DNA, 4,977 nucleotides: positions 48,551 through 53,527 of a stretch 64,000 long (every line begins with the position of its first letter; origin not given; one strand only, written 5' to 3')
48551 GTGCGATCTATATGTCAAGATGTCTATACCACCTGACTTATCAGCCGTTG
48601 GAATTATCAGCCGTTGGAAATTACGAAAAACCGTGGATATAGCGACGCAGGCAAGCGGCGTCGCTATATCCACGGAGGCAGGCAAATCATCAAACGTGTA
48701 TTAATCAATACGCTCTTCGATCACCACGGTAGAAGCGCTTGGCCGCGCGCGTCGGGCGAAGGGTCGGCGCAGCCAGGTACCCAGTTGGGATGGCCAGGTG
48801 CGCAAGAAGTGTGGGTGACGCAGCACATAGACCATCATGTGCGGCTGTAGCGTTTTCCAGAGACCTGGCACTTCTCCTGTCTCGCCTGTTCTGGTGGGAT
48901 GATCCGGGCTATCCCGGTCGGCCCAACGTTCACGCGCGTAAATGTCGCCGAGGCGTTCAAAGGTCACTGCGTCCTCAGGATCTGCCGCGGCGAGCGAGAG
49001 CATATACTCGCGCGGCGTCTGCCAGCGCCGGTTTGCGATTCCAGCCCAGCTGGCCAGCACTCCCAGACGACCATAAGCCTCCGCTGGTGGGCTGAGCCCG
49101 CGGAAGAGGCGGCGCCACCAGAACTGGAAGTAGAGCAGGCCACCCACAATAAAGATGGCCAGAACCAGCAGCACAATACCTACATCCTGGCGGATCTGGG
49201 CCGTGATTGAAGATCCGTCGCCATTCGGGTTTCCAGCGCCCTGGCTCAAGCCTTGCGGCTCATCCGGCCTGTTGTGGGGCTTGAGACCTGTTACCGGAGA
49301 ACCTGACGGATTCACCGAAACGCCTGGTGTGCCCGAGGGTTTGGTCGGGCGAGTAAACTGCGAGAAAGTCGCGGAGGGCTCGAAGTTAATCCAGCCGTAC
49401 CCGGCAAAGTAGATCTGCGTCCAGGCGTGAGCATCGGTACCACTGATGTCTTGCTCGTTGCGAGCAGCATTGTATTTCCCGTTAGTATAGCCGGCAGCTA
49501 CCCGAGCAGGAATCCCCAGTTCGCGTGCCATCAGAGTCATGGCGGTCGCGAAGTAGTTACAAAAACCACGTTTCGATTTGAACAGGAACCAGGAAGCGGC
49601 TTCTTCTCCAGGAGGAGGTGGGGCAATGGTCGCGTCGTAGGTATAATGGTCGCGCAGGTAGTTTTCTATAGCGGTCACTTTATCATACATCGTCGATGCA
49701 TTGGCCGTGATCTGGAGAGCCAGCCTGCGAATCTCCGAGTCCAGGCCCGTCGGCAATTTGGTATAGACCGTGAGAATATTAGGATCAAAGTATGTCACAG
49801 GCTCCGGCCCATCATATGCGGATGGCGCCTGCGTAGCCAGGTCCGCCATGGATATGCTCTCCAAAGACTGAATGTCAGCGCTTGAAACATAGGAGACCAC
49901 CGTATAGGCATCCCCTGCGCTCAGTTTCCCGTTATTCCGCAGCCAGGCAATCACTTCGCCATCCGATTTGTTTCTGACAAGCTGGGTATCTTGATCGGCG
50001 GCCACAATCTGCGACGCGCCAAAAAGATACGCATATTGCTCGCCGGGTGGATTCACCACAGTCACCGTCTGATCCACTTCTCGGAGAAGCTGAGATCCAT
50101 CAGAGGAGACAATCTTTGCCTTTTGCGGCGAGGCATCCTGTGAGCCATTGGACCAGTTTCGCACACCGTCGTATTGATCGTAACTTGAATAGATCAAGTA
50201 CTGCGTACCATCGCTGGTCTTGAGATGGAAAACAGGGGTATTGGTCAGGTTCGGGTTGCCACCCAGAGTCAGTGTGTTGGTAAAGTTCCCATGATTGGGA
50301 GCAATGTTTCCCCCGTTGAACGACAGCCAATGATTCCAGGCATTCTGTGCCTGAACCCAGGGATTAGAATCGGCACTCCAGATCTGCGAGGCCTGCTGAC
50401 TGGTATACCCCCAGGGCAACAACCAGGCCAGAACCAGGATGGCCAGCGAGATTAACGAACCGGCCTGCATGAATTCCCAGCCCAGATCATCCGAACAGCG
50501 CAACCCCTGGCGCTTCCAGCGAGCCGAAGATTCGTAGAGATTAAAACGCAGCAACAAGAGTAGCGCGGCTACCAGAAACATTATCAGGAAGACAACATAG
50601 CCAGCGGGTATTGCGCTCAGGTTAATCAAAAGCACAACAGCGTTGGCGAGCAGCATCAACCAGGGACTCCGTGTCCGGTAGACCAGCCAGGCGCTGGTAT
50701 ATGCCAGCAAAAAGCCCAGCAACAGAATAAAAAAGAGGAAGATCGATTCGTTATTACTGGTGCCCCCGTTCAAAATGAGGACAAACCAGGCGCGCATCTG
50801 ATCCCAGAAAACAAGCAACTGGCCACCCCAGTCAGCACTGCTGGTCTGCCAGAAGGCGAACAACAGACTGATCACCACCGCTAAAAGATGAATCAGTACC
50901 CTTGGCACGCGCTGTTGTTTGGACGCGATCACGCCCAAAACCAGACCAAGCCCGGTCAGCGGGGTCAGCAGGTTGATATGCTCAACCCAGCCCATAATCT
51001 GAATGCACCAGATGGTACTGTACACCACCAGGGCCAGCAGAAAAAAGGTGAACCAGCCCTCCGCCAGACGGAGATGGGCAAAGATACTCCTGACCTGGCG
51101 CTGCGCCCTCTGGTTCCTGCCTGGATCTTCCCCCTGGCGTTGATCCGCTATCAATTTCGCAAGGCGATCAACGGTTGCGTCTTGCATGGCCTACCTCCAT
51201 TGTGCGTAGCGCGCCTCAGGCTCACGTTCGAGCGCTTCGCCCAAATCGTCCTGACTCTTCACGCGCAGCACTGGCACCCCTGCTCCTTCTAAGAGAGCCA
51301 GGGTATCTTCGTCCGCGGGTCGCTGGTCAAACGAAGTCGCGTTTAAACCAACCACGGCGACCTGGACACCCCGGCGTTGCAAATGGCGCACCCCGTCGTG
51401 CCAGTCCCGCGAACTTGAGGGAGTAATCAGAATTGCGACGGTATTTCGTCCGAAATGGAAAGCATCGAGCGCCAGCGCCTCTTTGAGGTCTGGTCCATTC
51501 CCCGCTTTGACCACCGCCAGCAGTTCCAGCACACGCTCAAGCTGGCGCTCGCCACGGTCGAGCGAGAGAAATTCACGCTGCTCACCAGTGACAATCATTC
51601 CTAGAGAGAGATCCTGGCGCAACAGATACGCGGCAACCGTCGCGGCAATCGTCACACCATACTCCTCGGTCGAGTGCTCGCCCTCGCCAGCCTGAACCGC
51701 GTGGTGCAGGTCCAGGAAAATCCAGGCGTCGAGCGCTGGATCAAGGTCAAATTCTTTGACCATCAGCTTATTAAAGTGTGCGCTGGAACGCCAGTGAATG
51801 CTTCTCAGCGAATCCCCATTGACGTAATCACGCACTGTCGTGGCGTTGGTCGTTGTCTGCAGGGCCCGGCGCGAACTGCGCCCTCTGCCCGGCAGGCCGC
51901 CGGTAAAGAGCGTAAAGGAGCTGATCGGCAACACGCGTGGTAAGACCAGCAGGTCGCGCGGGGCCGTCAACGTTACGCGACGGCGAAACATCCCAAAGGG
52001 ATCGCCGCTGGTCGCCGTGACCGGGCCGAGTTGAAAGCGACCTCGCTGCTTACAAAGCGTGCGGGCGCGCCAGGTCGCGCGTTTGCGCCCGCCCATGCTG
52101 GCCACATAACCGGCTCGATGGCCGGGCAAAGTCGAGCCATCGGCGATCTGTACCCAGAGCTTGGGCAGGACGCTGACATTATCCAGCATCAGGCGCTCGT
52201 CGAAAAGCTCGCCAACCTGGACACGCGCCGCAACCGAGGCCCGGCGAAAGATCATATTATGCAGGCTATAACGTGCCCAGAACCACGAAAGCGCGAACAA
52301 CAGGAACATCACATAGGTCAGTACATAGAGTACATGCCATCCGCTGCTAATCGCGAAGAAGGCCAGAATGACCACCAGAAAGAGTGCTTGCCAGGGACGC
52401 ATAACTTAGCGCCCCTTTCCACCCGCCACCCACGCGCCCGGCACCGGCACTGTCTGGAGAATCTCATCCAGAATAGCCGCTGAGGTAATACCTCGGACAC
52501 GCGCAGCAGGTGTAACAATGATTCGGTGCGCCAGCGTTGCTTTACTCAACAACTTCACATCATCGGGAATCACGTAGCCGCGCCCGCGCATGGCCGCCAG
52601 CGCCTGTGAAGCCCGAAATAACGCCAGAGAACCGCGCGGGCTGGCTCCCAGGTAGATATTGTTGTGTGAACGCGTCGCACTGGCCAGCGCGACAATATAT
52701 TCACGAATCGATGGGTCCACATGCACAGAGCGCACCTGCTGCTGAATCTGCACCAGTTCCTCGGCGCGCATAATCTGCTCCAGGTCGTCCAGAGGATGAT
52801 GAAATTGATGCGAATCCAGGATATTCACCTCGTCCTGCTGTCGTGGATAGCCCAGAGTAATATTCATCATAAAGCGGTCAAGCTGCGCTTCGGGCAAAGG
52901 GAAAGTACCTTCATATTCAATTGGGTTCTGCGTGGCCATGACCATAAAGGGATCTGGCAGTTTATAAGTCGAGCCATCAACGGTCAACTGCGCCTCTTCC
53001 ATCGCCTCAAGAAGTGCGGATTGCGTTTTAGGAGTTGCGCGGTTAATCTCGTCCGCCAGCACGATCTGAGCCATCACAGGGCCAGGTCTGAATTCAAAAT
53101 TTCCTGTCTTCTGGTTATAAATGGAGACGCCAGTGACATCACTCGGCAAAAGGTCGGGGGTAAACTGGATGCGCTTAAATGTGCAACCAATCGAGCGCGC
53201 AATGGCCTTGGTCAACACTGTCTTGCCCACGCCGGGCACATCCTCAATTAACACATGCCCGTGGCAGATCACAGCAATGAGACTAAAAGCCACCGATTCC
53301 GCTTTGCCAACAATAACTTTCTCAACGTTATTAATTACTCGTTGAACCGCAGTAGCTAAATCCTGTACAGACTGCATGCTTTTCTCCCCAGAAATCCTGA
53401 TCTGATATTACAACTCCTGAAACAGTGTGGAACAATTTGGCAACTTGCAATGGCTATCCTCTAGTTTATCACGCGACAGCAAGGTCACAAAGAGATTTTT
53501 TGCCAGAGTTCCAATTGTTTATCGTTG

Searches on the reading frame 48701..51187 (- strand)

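Call 65: search_protein_families(library=pfam, proteins=[window:48701-51187:-], max_evalue=0.0001)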
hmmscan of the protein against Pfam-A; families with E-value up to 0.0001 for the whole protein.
window:48701-51187:- (828 aa): 3 families
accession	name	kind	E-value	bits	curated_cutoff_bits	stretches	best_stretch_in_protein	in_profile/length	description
PF01841.26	Transglut_core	-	8.8e-31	106.8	23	1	488-604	2-108/108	Transglutaminase-like superfamily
PF11992.13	TgpA_N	-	1.2e-16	61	30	1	64-435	10-329/333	TgpA N-terminal domain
PF13559.11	DUF4129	-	1.5e-05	25.4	24.8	1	709-760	6-56/69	Domain of unknown function (DUF4129)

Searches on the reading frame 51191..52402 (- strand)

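Call 65: search_protein_families(library=pfam, proteins=[window:51191-52402:-], max_evalue=0.0001)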
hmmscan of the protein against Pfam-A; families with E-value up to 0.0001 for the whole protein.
window:51191-52402:- (403 aa): 1 family
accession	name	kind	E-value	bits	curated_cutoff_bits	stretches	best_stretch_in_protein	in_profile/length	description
PF01882.25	DUF58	-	4.4e-17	62.5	23.4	1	190-349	2-165/216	Protein of unknown function DUF58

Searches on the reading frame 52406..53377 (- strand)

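Call 65: search_protein_families(library=pfam, proteins=[window:52406-53377:-], max_evalue=0.0001)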
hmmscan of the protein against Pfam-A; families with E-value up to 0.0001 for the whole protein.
window:52406-53377:- (323 aa): 7 families
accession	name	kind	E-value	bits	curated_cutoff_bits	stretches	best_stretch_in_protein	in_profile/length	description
PF07726.17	AAA_3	-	1.7e-66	222.5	27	1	41-171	1-131/131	ATPase family associated with various cellular activities (AAA)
PF17863.7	AAA_lid_2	-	1.6e-23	82.7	22.7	1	234-306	2-74/74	AAA lid domain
PF07728.20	AAA_5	-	4e-15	56.5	22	1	42-169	2-139/139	AAA domain (dynein-related subfamily)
PF20030.5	bpMoxR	-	1.4e-08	34.5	27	1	11-187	3-178/205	MoxR domain in the MoxR-vWA-beta-propeller ternary systems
PF00004.35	AAA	-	9.1e-07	29.8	21.2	1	47-172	6-126/131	ATPase family associated with various cellular activities (AAA)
PF00493.29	MCM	-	1.6e-05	24.6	23.3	1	35-154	53-175/224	MCM P-loop domain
PF05496.18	RuvB_N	-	3.8e-05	23.9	27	0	40-132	34-114/159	Holliday junction DNA helicase RuvB P-loop domain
